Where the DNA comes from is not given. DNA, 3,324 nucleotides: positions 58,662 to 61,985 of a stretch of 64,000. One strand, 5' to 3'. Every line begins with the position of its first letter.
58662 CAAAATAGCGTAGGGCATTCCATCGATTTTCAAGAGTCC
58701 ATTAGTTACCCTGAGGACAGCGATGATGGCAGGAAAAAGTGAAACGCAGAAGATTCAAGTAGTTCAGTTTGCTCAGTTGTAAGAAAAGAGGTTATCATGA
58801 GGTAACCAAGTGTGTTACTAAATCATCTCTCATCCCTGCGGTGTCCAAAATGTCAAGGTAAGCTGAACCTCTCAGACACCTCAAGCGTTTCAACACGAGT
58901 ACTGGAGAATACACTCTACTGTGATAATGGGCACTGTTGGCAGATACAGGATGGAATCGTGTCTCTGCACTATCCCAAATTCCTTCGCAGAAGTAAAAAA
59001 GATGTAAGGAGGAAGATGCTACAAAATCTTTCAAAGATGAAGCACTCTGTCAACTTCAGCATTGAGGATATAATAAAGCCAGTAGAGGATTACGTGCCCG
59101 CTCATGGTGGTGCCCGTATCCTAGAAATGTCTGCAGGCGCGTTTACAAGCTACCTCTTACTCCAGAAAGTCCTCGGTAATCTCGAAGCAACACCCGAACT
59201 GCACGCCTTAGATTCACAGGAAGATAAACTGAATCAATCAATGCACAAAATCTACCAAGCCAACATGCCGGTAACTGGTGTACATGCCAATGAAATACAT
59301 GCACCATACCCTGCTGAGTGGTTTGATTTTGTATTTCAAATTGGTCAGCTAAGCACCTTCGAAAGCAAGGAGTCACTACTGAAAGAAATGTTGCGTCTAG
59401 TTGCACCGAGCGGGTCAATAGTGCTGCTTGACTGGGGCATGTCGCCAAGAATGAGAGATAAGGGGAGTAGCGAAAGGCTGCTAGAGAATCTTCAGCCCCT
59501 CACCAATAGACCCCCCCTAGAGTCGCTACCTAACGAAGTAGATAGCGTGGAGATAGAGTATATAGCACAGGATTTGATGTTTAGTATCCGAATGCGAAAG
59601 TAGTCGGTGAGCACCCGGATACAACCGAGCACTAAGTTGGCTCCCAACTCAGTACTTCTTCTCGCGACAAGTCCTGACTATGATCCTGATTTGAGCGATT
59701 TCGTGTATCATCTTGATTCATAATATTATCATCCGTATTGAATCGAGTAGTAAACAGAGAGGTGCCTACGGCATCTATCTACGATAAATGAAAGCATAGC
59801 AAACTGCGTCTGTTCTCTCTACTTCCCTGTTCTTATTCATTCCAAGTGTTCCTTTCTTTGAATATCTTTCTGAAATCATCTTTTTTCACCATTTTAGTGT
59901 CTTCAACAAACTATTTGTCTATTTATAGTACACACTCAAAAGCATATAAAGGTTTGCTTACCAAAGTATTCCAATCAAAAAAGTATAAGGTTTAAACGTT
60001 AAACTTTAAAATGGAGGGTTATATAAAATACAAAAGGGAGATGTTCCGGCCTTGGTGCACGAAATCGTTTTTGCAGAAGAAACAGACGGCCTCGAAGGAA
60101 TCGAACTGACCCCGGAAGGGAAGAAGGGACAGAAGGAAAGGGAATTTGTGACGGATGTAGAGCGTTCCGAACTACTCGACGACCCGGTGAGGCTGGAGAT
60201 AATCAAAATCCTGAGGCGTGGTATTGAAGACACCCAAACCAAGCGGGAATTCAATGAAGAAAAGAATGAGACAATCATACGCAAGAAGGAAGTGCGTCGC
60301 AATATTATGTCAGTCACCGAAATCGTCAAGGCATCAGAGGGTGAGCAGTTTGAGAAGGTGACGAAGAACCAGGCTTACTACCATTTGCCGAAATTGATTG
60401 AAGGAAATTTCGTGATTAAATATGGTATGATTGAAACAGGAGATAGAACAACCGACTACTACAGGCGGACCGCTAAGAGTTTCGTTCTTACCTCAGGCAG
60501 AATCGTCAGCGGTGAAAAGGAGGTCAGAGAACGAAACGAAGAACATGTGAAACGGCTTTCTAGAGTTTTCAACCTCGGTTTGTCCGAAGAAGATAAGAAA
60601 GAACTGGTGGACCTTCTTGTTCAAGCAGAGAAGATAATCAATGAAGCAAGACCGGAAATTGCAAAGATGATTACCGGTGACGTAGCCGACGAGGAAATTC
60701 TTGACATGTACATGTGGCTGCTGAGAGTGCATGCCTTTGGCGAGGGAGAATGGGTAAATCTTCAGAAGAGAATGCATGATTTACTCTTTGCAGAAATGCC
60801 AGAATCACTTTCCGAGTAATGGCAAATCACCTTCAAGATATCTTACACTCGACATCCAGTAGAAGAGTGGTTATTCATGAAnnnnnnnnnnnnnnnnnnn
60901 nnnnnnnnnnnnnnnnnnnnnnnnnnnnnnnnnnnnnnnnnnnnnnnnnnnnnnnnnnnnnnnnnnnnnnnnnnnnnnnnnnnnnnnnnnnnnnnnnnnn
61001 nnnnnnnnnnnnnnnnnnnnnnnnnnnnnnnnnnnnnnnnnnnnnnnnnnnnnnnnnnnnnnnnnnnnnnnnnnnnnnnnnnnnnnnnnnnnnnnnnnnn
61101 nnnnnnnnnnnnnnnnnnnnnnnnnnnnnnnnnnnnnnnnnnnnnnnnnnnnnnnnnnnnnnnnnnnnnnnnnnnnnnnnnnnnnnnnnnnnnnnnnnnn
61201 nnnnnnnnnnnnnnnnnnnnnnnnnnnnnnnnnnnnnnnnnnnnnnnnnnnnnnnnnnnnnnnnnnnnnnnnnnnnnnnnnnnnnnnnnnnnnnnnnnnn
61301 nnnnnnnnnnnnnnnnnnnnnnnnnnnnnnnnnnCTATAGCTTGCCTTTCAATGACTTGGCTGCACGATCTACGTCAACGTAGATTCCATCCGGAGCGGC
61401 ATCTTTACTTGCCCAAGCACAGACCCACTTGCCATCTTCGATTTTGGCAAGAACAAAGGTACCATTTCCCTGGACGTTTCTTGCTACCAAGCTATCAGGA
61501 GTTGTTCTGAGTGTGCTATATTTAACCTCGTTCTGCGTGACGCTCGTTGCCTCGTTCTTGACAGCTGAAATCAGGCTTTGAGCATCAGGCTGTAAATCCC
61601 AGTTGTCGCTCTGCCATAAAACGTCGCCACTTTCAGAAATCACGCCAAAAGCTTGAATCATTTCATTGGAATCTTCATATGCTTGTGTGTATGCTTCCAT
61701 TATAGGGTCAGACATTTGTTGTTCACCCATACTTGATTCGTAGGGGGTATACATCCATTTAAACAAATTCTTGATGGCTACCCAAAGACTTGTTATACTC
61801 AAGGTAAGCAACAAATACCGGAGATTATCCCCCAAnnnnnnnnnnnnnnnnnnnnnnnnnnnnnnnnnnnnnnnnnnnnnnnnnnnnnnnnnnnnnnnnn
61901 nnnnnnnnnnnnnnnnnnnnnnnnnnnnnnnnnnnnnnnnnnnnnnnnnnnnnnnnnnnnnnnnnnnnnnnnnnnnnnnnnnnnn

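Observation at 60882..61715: Tandem pair of divergent profilins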

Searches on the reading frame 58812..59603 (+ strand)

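Call 55: search_protein_families(library=pfam, proteins=[window:58812-59603:+], max_evalue=0.01)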
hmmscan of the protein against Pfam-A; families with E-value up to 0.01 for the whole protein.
window:58812-59603:+ (263 aa): 5 families
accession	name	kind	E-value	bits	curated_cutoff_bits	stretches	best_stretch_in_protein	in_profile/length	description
PF08241.18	Methyltransf_11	-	6.7e-06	27.1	21.2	1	129-204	20-94/95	Methyltransferase domain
PF13649.12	Methyltransf_25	-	2.9e-05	25.1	27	1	127-201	21-97/97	Methyltransferase domain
PF01209.24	Ubie_methyltran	-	4.6e-05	23.3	20.1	1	63-208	10-154/233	ubiE/COQ5 methyltransferase family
PF13847.12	Methyltransf_31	-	4.7e-05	23.6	27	1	98-209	2-113/145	Methyltransferase domain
PF13489.12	Methyltransf_23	-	0.0085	16.3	27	0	160-212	71-123/164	Methyltransferase domain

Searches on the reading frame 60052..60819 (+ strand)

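Call 55: search_protein_families(library=pfam, proteins=[window:60052-60819:+], max_evalue=0.01)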
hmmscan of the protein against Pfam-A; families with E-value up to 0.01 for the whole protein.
window:60052-60819:+ (255 aa): 1 family
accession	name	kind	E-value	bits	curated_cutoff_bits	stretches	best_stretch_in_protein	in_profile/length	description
PF12840.13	HTH_20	-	0.00056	20.3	27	0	102-121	29-48/51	Helix-turn-helix domain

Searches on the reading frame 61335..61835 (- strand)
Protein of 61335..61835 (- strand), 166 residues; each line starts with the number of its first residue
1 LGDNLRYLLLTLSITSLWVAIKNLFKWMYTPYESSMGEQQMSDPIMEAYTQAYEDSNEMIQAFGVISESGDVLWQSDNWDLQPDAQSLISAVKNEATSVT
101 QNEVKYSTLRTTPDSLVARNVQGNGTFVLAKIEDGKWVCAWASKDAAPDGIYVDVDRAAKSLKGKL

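Call 56: search_solved_structures(query=window:61335-61835:-, max_evalue=1e-20, show_alignments=1)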
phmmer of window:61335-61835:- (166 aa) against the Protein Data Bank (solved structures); distinct sequences matched with E-value up to 1e-20: 1.
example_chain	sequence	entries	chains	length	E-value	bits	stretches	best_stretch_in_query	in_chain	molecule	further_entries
7pbh_A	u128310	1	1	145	2.5e-62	212.7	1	34-166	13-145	Profilin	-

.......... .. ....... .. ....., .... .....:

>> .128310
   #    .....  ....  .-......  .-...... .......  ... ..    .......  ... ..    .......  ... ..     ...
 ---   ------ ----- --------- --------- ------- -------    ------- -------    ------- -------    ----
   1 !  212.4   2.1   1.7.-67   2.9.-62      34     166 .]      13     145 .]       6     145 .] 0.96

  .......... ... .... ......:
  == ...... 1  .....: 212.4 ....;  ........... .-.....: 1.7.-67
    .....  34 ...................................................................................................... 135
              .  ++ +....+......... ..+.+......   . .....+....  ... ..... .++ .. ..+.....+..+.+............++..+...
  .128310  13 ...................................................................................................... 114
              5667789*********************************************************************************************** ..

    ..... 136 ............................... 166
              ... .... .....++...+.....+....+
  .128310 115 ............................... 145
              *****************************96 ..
